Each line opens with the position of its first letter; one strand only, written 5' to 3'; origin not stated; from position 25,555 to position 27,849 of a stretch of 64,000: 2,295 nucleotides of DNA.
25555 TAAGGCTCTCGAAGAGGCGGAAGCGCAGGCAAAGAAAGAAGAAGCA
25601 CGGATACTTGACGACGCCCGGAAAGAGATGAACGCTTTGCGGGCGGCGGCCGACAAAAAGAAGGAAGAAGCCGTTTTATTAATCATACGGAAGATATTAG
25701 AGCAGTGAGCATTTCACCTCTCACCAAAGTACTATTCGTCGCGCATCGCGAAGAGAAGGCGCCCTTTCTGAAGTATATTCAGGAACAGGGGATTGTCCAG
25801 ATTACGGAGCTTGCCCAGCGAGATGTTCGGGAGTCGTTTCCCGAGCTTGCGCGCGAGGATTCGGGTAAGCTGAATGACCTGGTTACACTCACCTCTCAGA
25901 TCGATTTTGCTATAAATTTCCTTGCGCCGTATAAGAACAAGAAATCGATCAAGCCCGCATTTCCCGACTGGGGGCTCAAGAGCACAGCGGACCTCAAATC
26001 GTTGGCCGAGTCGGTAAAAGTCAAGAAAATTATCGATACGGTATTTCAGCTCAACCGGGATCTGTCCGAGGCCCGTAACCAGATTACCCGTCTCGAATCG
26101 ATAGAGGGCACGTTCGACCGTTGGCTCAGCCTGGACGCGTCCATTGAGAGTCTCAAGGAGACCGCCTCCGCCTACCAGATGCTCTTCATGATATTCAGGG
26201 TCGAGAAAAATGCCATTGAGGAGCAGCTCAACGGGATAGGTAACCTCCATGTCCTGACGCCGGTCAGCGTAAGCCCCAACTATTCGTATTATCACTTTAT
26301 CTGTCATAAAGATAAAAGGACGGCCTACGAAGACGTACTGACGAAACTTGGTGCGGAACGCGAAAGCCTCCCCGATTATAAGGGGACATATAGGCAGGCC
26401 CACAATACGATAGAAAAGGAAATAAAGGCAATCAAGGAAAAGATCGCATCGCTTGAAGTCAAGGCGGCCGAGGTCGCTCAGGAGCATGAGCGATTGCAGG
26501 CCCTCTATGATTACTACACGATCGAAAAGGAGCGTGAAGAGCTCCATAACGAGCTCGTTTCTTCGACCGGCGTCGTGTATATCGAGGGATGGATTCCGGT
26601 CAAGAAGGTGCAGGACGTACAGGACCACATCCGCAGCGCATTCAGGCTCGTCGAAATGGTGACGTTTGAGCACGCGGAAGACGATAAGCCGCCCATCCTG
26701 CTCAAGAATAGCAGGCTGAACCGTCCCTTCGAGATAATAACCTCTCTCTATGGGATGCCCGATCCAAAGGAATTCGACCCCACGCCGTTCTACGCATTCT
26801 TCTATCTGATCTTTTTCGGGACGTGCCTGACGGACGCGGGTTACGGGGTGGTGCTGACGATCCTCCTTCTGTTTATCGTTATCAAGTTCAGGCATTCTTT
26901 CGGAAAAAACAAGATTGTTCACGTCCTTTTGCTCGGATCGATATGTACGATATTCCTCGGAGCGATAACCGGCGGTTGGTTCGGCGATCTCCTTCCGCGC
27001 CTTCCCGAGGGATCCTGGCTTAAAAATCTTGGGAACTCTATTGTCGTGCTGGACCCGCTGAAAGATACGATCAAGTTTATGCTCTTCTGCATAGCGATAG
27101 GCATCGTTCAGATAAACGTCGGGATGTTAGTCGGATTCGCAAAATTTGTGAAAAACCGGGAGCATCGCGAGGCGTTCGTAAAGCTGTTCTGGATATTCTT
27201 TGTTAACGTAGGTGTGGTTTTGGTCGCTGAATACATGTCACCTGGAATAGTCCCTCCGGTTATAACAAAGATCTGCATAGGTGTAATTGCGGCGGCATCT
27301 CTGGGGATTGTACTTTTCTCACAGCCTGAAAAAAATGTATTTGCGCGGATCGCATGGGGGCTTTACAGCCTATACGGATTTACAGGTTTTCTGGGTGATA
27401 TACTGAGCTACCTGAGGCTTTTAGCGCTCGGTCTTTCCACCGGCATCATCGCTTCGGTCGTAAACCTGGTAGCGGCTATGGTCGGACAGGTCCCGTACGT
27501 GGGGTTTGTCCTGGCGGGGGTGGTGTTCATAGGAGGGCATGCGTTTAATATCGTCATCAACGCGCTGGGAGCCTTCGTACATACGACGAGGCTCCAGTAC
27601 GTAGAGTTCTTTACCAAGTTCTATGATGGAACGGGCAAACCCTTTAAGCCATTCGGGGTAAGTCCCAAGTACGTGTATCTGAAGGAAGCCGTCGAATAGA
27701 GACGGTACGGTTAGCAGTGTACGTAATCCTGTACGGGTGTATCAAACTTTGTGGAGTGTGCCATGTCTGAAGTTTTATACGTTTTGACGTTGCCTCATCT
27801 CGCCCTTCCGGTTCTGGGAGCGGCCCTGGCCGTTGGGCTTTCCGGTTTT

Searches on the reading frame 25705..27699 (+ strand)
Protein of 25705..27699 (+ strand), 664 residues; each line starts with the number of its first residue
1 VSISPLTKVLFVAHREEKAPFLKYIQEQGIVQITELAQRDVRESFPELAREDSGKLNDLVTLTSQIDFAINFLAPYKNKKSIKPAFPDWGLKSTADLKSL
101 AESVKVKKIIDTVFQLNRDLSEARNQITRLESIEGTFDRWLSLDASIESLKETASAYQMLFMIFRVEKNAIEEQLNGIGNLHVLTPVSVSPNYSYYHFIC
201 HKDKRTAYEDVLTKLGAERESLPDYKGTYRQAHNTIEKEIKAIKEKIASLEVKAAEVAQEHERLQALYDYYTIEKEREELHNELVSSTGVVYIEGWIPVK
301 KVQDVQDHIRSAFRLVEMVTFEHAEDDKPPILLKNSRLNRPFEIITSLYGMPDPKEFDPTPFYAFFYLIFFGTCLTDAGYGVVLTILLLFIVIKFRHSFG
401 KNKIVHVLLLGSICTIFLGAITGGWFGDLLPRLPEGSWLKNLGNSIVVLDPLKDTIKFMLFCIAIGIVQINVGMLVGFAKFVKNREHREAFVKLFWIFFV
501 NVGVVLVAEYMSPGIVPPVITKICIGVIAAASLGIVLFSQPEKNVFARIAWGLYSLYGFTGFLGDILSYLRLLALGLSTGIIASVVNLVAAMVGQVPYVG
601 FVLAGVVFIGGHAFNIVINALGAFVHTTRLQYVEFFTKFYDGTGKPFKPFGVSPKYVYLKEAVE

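Call 17: find_homologous_proteins(query=window:25705-27699:+, max_evalue=1e-50)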
Query window:25705-27699:+ (664 aa): 112 proteins with E <= 1e-50 among 8000 candidates.
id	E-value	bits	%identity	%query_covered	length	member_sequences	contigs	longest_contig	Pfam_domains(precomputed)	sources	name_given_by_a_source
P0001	0.0e+0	1381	91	100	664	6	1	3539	PF01496.25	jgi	jgi:V/A-type H+/Na+-transporting ATPase subunit I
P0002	0.0e+0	1363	89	100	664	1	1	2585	PF01496.25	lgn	-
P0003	0.0e+0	1298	84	100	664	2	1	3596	PF01496.25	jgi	-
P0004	0.0e+0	1250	81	100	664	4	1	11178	PF01496.25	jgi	jgi:V/A-type H+-transporting ATPase subunit I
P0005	0.0e+0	1017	67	100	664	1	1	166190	PF01496.25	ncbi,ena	-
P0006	4.6e-288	975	64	100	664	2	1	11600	PF01496.25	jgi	jgi:V/A-type H+-transporting ATPase subunit I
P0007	8.9e-288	974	63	100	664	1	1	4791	PF01496.25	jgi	jgi:V/A-type H+-transporting ATPase subunit I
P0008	1.2e-287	974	64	100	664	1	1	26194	PF01496.25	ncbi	-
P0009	1.4e-287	974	63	100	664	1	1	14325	PF01496.25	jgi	jgi:V/A-type H+/Na+-transporting ATPase subunit I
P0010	5.2e-287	972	63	100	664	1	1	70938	PF01496.25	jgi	jgi:V/A-type H+-transporting ATPase subunit I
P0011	3.2e-285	966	63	100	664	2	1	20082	PF01496.25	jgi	-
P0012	8.1e-281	951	63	100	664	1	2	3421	PF01496.25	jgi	jgi:V/A-type H+-transporting ATPase subunit I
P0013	8.1e-271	918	59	100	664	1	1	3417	PF01496.25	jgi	jgi:V/A-type H+/Na+-transporting ATPase subunit I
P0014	7.5e-270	915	61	100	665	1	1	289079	PF01496.25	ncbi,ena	-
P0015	1.4e-243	828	54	100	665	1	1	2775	PF01496.25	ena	-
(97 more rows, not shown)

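Call 18: find_encoding_contigs(protein=P0005, flank=10000, max_places=3)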
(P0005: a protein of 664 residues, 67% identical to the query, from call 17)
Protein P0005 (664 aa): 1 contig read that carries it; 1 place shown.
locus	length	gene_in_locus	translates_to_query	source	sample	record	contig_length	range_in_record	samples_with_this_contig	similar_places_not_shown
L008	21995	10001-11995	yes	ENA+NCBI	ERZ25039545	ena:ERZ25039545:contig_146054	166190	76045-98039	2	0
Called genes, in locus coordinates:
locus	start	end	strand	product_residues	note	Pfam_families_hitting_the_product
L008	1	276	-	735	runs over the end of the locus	PF01804:Penicil_amidase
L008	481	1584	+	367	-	PF02805:Ada_Zn_binding, PF00165:HTH_AraC (faint), PF12833:HTH_18, PF02870:Methyltransf_1N, PF01035:DNA_binding_1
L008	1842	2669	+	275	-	PF00106:adh_short, PF08659:KR (weak), PF13561:adh_short_C2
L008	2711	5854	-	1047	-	PF17132:Glyco_hydro_106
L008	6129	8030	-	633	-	PF22614:Slo-like_RCK (faint), PF02254:TrkA_N (faint), PF06241:Castor_Poll_mid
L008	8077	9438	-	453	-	PF07690:MFS_1, PF13347:MFS_2, PF07690:MFS_1 (weak)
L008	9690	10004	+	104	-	-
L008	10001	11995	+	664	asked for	PF01496:V_ATPase_I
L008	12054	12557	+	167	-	PF00137:ATP-synt_C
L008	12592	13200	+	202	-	PF01991:vATP-synt_E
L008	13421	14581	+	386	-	PF01992:vATP-synt_AC39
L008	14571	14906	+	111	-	PF01990:ATP-synt_F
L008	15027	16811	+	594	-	PF02874:ATP-synt_ab_N, PF16886:ATP-synt_ab_Xtn, PF00006:ATP-synt_ab, PF22919:ATP-synt_VA_C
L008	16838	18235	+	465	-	PF02874:ATP-synt_ab_N, PF00006:ATP-synt_ab, PF22919:ATP-synt_VA_C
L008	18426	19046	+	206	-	PF01813:ATP-synt_D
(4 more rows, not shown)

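Call 19: find_encoding_contigs(protein=P0004, flank=10000, max_places=3)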
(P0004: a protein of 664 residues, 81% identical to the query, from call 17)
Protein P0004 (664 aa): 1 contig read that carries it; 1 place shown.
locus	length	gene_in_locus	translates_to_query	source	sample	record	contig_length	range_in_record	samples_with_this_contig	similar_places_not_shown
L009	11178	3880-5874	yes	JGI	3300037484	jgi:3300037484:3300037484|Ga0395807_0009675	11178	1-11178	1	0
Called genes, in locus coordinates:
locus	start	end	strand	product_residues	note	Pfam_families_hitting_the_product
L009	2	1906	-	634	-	PF02254:TrkA_N (faint), PF22614:Slo-like_RCK (weak), PF06241:Castor_Poll_mid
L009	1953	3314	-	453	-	PF07690:MFS_1, PF13347:MFS_2, PF07690:MFS_1 (weak)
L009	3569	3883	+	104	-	-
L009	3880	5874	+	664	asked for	PF01496:V_ATPase_I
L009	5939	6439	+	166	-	PF00137:ATP-synt_C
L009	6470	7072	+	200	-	PF01991:vATP-synt_E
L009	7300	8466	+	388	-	PF01992:vATP-synt_AC39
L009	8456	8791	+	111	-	PF01990:ATP-synt_F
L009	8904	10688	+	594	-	PF02874:ATP-synt_ab_N, PF16886:ATP-synt_ab_Xtn, PF00006:ATP-synt_ab, PF22919:ATP-synt_VA_C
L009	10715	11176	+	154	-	?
